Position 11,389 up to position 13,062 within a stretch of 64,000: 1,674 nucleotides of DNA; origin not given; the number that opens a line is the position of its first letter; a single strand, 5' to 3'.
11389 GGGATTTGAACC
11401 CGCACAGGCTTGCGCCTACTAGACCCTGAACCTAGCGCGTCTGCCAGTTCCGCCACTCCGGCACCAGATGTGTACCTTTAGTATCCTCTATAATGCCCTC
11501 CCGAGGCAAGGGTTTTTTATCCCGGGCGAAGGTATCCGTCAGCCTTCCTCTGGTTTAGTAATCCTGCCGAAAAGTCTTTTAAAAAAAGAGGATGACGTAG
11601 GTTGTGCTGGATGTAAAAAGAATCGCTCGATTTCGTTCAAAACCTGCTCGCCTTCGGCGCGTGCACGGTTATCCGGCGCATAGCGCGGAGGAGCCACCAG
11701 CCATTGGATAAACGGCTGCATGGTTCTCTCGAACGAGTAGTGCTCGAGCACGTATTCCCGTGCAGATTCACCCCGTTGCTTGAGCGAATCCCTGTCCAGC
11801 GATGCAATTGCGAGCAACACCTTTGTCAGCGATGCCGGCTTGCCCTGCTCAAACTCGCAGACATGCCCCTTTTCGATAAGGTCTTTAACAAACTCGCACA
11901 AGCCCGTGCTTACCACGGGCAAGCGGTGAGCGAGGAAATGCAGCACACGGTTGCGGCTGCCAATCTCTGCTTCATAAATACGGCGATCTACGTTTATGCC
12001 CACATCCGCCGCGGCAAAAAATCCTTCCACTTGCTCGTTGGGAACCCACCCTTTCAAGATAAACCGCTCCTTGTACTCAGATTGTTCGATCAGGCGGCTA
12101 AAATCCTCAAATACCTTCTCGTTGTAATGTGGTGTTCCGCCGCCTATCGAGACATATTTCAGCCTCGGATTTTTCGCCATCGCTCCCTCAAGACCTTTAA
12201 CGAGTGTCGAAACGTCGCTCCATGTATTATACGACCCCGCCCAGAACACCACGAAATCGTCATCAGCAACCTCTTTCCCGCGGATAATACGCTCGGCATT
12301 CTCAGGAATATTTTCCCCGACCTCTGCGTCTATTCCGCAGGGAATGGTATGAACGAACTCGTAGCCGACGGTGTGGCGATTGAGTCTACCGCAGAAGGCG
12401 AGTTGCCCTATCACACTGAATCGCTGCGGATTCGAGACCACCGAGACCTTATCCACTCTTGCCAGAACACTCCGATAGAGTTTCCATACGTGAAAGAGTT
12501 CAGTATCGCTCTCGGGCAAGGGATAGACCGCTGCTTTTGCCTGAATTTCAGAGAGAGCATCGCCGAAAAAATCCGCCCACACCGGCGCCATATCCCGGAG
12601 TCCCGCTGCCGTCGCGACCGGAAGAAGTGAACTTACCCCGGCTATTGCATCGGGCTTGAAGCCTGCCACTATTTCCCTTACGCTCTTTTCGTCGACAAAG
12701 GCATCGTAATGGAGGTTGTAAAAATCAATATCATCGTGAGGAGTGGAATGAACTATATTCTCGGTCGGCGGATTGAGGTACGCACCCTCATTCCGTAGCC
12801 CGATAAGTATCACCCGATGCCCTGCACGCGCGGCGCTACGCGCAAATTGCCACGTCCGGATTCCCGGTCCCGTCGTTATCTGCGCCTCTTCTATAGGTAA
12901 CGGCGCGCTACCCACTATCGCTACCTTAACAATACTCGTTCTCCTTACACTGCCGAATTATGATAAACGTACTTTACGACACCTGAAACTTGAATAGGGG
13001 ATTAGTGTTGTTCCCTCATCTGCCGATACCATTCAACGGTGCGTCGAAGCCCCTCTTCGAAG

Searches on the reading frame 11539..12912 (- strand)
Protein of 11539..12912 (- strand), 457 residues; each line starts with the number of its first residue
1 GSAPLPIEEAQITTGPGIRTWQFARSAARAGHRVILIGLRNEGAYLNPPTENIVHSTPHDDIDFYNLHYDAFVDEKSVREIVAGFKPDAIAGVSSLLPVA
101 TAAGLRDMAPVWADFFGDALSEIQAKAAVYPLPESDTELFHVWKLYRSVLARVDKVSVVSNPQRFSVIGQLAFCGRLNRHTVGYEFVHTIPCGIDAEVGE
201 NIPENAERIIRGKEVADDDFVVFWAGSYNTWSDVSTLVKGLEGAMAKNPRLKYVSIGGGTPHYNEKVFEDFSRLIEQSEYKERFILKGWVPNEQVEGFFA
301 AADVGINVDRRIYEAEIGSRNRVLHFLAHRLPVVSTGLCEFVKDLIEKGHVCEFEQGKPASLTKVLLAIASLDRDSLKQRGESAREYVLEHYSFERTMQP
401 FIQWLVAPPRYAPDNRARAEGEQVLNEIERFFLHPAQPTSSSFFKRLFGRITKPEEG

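Call 43: search_protein_families(library=pfam, proteins=[window:11539-12912:-], max_evalue=0.00001)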
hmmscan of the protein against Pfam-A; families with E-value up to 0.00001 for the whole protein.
window:11539-12912:- (457 aa): 2 families
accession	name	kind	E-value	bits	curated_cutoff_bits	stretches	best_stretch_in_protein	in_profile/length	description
PF13692.12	Glyco_trans_1_4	-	2.8e-08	34.5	27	1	221-367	3-137/142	Glycosyl transferases group 1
PF13439.12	Glyco_transf_4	-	5.1e-06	27.1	28.5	0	15-169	3-150/170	Glycosyltransferase Family 4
